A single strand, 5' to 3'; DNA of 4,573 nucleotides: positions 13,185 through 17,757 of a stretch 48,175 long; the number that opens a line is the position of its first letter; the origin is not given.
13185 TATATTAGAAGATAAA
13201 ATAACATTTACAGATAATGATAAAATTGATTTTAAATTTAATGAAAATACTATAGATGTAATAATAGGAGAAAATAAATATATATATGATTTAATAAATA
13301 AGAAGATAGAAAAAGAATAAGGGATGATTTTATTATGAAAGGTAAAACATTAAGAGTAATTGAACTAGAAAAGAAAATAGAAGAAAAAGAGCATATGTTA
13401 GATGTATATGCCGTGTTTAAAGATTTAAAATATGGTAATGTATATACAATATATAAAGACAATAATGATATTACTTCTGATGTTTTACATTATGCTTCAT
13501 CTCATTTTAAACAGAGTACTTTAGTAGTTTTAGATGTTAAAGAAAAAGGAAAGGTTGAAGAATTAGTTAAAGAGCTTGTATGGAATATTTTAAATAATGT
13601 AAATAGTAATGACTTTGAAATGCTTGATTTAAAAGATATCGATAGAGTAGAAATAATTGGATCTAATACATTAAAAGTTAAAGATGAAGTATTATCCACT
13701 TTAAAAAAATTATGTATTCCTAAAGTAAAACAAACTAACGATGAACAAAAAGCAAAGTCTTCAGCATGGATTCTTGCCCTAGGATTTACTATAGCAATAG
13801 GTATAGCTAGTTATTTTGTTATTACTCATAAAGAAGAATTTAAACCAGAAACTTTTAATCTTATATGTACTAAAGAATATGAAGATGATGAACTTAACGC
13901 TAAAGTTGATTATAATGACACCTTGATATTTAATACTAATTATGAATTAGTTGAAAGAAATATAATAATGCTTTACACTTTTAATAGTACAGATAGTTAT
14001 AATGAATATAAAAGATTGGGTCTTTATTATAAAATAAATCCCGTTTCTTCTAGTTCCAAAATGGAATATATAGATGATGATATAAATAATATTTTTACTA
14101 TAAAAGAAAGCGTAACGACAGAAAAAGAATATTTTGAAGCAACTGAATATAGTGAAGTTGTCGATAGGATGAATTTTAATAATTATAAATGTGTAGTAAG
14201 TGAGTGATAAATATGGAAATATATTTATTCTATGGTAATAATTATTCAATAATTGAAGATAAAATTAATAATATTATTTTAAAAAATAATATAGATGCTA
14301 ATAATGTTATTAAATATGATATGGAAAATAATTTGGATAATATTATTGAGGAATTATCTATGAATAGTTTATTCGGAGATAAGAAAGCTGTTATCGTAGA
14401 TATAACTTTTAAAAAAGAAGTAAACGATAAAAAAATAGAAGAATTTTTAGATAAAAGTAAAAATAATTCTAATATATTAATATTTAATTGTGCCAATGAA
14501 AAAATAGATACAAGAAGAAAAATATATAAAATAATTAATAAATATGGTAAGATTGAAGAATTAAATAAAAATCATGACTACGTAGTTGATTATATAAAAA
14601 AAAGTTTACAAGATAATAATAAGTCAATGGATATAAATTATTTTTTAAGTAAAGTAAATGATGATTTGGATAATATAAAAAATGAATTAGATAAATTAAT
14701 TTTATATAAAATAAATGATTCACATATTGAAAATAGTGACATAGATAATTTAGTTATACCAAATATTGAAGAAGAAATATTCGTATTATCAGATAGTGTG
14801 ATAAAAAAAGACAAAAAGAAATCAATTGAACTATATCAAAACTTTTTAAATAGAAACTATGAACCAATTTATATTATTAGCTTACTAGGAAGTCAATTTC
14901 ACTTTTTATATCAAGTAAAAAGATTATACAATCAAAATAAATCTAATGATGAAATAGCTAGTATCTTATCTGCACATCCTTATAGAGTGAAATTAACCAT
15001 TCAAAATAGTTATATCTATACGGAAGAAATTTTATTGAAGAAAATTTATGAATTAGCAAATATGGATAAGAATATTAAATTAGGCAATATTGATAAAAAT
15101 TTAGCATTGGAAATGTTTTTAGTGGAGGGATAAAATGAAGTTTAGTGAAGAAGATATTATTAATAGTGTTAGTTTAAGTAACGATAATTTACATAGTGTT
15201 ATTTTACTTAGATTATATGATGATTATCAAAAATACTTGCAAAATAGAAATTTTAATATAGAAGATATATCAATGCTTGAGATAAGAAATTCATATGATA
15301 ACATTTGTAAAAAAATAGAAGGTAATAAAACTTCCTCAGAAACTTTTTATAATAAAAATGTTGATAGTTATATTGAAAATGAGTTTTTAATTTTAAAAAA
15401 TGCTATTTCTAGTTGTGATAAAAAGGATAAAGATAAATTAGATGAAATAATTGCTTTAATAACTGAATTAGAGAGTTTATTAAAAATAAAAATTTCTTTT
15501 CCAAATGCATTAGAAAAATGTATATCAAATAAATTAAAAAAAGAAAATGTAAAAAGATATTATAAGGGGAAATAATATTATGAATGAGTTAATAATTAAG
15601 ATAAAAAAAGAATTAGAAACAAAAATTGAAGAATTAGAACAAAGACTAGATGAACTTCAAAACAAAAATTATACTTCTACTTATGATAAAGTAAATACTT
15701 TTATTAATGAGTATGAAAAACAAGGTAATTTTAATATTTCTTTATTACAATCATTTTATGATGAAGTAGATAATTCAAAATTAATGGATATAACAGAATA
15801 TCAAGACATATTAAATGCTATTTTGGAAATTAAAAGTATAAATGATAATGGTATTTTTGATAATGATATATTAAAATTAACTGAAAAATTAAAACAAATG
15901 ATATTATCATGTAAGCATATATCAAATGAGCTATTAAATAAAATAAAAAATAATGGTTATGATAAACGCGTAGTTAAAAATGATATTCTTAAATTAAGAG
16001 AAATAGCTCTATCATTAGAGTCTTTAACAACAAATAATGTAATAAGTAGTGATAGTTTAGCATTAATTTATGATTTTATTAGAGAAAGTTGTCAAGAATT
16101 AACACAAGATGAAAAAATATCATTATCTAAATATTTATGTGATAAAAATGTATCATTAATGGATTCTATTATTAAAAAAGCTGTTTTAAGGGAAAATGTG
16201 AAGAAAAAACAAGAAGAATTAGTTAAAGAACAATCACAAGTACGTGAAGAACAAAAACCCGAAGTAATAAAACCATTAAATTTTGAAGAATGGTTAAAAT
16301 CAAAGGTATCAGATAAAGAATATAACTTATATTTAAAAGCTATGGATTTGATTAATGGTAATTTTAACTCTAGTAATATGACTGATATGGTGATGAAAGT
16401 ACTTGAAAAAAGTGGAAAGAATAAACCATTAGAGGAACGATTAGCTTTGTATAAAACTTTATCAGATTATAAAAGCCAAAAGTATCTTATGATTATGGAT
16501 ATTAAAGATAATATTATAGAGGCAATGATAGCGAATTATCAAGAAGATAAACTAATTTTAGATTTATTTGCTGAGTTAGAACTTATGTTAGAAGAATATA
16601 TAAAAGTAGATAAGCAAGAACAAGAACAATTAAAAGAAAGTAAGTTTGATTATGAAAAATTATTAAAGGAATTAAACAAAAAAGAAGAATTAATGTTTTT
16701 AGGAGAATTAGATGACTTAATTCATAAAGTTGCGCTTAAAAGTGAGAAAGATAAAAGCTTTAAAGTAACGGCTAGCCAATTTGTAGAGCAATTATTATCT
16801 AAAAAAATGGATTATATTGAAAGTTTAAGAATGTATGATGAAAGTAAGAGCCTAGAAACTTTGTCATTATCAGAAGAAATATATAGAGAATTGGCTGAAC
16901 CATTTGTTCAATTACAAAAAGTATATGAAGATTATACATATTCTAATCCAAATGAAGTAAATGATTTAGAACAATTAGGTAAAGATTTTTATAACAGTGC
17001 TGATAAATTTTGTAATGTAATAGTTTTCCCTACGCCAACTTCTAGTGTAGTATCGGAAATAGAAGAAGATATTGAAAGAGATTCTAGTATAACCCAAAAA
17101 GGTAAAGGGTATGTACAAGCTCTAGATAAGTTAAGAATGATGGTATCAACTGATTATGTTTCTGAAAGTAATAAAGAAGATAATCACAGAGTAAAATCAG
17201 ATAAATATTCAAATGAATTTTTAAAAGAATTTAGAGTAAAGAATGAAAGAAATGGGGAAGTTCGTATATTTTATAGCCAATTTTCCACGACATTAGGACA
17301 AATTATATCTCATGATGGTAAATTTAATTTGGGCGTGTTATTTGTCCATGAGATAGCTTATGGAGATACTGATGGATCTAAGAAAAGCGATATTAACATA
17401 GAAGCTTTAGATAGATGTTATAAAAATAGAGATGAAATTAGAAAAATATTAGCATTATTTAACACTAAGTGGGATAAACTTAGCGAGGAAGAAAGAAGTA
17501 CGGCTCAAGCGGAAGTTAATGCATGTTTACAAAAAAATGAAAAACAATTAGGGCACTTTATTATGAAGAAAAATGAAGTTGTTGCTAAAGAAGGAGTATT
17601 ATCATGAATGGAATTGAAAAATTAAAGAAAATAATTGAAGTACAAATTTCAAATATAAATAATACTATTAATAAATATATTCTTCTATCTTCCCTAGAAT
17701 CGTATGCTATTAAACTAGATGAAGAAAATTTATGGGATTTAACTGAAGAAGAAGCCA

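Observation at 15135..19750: Four-gene, translationally coupled cassette of unrecognisable proteins fused to the holA operon (best candidate for an undescribed system)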

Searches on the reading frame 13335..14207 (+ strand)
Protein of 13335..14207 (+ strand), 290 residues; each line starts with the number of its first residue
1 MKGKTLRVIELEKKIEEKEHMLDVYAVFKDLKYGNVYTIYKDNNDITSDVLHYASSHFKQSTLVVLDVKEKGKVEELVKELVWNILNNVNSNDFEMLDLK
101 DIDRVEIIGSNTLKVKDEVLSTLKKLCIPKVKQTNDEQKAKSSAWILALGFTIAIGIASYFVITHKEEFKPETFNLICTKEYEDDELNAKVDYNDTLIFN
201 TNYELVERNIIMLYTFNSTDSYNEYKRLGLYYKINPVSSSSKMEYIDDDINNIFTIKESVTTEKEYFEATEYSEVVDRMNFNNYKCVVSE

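Call 3: search_protein_families(library=pfam, proteins=[window:13335-14207:+], max_evalue=1)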
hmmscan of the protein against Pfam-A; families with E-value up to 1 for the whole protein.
window:13335-14207:+ (290 aa): 1 family
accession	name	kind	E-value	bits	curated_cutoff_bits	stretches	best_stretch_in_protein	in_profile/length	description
PF13566.11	DUF4130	-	0.079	13.5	27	1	5-71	30-96/146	Domain of unknown function (DUF4130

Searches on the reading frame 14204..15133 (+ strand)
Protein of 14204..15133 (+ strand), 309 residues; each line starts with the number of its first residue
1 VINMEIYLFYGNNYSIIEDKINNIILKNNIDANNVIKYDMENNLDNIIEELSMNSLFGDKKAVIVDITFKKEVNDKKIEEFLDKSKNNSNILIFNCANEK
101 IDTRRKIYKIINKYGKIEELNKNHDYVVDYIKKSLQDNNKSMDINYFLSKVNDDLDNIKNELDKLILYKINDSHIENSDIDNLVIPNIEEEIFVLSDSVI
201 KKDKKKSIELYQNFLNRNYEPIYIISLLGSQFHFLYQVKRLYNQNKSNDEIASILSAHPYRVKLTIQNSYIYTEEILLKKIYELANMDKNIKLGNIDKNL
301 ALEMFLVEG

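Call 3: search_protein_families(library=pfam, proteins=[window:14204-15133:+], max_evalue=1)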
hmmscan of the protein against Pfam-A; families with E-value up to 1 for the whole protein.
window:14204-15133:+ (309 aa): 6 families
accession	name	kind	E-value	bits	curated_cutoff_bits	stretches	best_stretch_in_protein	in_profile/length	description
PF21694.2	DNA_pol3_delta_C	-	1e-33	116.3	27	1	189-308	1-120/121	DNA polymerase III delta subunit, C-terminal domain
PF06144.19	DNA_pol3_delta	-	1.1e-11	45.2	21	1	7-114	1-117/124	DNA polymerase III, delta subunit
PF01367.25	5_3_exonuc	-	0.0055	17.6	40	1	109-167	33-91/97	5'-3' exonuclease, C-terminal SAM fold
PF24590.1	DUF7615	-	0.085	13.8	27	1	75-165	9-85/106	Domain of unknown function (DUF7615)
PF04358.19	DsrC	-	0.28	12.1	24.9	1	106-165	24-82/107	DsrC like protein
PF01873.23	eIF-5_eIF-2B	-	0.8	10.1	27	0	23-84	25-86/117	Domain found in IF2B/IF5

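Call 5: search_protein_families(library=ncbifam, proteins=[window:14204-15133:+], max_evalue=1)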
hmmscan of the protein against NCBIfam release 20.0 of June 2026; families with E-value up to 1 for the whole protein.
window:14204-15133:+ (309 aa): 3 families
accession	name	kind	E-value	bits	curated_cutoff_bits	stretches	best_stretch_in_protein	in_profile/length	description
TIGR01128.2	holA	equivalog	3.3e-63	213.9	80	1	6-308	1-315/316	DNA polymerase III subunit delta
NF004570.0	PRK05907.1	equivalog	1.3e-08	34.4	480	1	147-277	167-295/316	hypothetical protein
NF004165.0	PRK05629.1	equivalog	0.00024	20.3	301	1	41-304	48-309/319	DNA polymerase III subunit delta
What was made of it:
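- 14204..15133 (+): holA (DNA polymerase III delta subunit). It is the upstream neighbour only in this species and is not part of the conserved cassette. TIGR01128 E 3e-63; PF21694 and PF06144 (calls 3, 5).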

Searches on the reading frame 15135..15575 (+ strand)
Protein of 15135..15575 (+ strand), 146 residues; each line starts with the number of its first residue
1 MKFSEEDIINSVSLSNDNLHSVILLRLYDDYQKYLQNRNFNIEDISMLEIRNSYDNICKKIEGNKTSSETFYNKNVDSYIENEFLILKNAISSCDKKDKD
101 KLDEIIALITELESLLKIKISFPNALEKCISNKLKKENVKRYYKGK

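Call 3: search_protein_families(library=pfam, proteins=[window:15135-15575:+], max_evalue=1)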
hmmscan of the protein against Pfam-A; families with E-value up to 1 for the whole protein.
window:15135-15575:+ (146 aa): 2 families
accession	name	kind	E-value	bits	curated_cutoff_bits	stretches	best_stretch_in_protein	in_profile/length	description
PF10537.14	WAC_Acf1_DNA_bd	-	0.052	14.4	25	1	74-141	13-79/101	ATP-utilising chromatin assembly and remodelling N-terminal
PF05782.16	ECM1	-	0.19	11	25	1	16-107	280-371/514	Extracellular matrix protein 1 (ECM1)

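Call 4: search_protein_families(library=padloc, proteins=[window:15135-15575:+], max_evalue=1)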
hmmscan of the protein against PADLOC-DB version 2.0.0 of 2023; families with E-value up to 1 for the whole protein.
window:15135-15575:+ (146 aa): 0 families

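Call 5: search_protein_families(library=ncbifam, proteins=[window:15135-15575:+], max_evalue=1)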
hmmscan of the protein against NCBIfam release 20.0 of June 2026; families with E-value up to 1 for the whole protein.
window:15135-15575:+ (146 aa): 1 family
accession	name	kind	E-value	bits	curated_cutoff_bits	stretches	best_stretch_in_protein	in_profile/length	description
NF006407.0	PRK08655.1-1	equivalog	0.25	10.1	834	1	15-105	310-403/439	prephenate dehydrogenase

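Call 6: search_protein_families(library=phrogs, proteins=[window:15135-15575:+], max_evalue=1)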
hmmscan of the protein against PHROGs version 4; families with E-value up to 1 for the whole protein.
window:15135-15575:+ (146 aa): 3 families
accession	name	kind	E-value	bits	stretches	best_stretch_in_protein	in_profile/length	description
phrog_8050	-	unknown function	0.079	14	1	34-87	15-68/110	-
phrog_4626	-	unknown function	0.12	13.9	1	60-115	24-78/101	-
phrog_19477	-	unknown function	0.57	11.5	1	70-107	25-66/68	-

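Call 62: list_cluster_members(proteins=[window:15135-15575:+, window:15580-17607:+, window:17604-19445:+, window:19448-19750:+, P0005, P0008, P0014, P0033, P0049, P0061])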
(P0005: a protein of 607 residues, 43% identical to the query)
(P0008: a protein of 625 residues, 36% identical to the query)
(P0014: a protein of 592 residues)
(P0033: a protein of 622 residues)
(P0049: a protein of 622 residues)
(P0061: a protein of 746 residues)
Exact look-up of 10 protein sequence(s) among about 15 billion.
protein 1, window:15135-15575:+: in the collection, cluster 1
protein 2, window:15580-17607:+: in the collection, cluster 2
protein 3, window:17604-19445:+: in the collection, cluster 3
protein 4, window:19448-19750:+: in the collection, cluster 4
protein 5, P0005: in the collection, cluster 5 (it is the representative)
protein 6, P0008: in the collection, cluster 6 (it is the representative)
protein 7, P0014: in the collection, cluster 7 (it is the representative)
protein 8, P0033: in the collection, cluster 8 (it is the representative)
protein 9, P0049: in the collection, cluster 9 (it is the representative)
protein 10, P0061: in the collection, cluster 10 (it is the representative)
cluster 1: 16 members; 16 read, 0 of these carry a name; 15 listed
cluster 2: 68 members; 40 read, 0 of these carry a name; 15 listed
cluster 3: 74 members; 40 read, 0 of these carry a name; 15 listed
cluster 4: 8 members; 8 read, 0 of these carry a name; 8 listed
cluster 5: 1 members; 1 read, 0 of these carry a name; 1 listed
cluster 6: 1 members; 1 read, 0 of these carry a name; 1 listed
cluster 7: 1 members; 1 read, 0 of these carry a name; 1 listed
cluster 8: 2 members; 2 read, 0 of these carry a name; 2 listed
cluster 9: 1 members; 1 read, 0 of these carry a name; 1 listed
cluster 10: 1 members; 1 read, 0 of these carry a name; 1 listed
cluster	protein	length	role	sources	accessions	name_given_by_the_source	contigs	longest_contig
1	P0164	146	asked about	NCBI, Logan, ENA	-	-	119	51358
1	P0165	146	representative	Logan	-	-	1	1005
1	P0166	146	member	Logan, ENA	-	-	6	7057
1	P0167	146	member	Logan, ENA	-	-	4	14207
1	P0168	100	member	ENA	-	-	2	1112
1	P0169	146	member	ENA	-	-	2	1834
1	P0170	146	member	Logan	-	-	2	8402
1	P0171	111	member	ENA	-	-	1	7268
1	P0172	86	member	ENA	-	-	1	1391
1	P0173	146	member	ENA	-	-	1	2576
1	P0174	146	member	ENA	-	-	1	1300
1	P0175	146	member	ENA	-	-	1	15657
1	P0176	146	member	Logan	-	-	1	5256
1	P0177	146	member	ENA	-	-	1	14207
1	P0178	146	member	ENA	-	-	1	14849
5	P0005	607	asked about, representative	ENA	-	-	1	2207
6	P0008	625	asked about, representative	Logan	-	-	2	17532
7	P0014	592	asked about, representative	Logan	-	-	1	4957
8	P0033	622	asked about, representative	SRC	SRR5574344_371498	-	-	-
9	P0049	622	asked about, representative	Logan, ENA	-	-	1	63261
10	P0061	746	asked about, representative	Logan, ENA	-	-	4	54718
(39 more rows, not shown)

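Call 88: search_solved_structures(query=A7, max_evalue=5)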
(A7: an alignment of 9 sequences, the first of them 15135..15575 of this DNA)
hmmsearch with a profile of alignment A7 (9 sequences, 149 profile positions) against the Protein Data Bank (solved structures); distinct sequences matched with E-value up to 5: 2.
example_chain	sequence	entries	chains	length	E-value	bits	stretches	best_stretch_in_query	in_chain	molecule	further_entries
4v8p_BN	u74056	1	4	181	0.35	13.9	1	12-90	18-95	RPL18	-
3n8u_A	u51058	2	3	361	0.75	12.8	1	43-125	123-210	imelysin peptidase | Imelysin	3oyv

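Call 89: search_protein_families(library=pfam, alignment_id=A7, max_evalue=1)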
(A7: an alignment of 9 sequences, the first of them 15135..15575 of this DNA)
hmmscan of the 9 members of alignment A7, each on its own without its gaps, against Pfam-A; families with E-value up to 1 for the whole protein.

A. member 1, window:15135-15575:+ (146 aa): 2 families
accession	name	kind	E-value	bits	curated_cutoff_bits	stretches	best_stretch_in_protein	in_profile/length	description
PF10537.14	WAC_Acf1_DNA_bd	-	0.052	14.4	25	1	74-141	13-79/101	ATP-utilising chromatin assembly and remodelling N-terminal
PF05782.16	ECM1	-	0.19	11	25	1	16-107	280-371/514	Extracellular matrix protein 1 (ECM1)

B. families by the number of members that match (of 9 scanned): 18 families
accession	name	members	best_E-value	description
PF12844.13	HTH_19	1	0.00033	Helix-turn-helix domain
PF11932.13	DUF3450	1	0.0037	Protein of unknown function (DUF3450)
PF04286.17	DUF445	1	0.0049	Protein of unknown function (DUF445)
PF25761.1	TPR_PATROL1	1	0.0082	PATROL1-like, TPR repeats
PF00715.22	IL2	1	0.0091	Interleukin 2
PF07405.16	DUF1506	1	0.033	Protein of unknown function (DUF1506)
PF12174.13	RST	1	0.045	RCD1-SRO-TAF4 (RST) plant domain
PF10537.14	WAC_Acf1_DNA_bd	1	0.052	ATP-utilising chromatin assembly and remodelling N-terminal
PF09983.15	JetD_C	1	0.071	Wadjet protein JetD, C-terminal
PF19500.6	DUF6035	1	0.089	Domain of unknown function (DUF6035)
PF01201.27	Ribosomal_S8e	1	0.091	Ribosomal protein S8e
PF05496.18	RuvB_N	1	0.11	Holliday junction DNA helicase RuvB P-loop domain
PF00494.24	SQS_PSY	1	0.13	Squalene/phytoene synthase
PF05782.16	ECM1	1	0.19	Extracellular matrix protein 1 (ECM1)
PF01815.21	Rop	1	0.24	Rop protein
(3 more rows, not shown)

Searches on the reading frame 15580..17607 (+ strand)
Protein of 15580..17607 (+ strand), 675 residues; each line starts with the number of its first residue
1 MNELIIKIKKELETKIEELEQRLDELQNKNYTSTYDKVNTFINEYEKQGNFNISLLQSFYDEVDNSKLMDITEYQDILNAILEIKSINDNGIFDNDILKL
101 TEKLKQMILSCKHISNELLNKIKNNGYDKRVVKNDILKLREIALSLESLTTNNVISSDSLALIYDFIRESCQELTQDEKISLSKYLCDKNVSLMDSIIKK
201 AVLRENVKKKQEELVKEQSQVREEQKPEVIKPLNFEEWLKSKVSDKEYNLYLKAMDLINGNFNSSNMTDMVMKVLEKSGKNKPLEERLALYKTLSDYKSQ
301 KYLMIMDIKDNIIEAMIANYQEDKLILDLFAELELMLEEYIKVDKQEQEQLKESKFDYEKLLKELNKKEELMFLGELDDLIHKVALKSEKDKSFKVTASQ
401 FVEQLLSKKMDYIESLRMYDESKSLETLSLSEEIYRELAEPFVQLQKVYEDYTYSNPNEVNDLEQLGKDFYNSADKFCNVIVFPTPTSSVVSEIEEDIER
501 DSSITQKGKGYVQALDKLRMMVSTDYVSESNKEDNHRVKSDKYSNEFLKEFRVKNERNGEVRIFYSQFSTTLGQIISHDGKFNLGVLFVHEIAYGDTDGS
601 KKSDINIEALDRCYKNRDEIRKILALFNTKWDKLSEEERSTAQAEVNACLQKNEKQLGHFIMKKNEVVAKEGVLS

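Call 3: search_protein_families(library=pfam, proteins=[window:15580-17607:+], max_evalue=1)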
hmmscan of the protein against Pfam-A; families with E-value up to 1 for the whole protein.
window:15580-17607:+ (675 aa): 1 family
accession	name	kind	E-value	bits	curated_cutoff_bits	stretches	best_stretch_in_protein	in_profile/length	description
PF21871.1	Gp6_C-III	-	0.027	15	27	1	235-271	21-57/76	Baseplate structural protein gp6, C-terminal domain III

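Call 4: search_protein_families(library=padloc, proteins=[window:15580-17607:+], max_evalue=1)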
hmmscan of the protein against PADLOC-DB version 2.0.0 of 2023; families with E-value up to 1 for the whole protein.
window:15580-17607:+ (675 aa): 0 families

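Call 5: search_protein_families(library=ncbifam, proteins=[window:15580-17607:+], max_evalue=1)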
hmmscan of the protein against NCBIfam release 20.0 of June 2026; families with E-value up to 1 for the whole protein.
window:15580-17607:+ (675 aa): 0 families

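Call 6: search_protein_families(library=phrogs, proteins=[window:15580-17607:+], max_evalue=1)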
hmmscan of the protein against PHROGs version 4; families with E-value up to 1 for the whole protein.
window:15580-17607:+ (675 aa): 1 family
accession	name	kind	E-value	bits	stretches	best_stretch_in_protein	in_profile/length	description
phrog_24715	-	unknown function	0.16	13.2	1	30-81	26-77/101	-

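Call 14: find_homologous_proteins(query=window:15580-17607:+, max_evalue=0.001)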
Query window:15580-17607:+ (675 aa): 4 proteins with E <= 0.001 among 8000 candidates.
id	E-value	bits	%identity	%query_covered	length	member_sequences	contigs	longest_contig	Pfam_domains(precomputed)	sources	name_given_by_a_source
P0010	0.0e+0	1407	99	100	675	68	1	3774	-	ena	-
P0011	0.0e+0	1084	75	100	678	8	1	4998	-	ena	-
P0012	0.0e+0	1015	100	71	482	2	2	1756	-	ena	-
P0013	1.6e-267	907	63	100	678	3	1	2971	-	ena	-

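Call 87: search_solved_structures(query=A2, max_evalue=1)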
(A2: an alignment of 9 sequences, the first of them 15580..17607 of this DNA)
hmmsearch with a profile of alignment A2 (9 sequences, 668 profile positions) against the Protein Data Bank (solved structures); distinct sequences matched with E-value up to 1: 5.
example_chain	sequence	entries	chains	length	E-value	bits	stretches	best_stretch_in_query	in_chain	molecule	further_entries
9v1j_se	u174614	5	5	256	0.002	19.8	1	117-199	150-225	Small ribosomal subunit protein eS1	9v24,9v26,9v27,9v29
9v21_se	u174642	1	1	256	0.0032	19.1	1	117-204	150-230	Small ribosomal subunit protein eS1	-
1bs2_A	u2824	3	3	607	0.05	15.2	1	80-192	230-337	PROTEIN (ARGINYL-TRNA SYNTHETASE) | ARGINYL-TRNA SYNTHETASE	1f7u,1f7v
8qae_A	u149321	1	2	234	0.23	13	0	397-476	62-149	sc-apCC-6-SLLA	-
9lm7_A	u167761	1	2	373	0.41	12.2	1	126-231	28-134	bvFP-Pr1-88.4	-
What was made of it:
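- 15580..17607 (+): g2: 675-aa acidic soluble protein with an N-terminal domain shared with g3, a poorly conserved middle region and a C-terminal domain of about 200 aa. There is no family hit (calls 3-6, 87).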
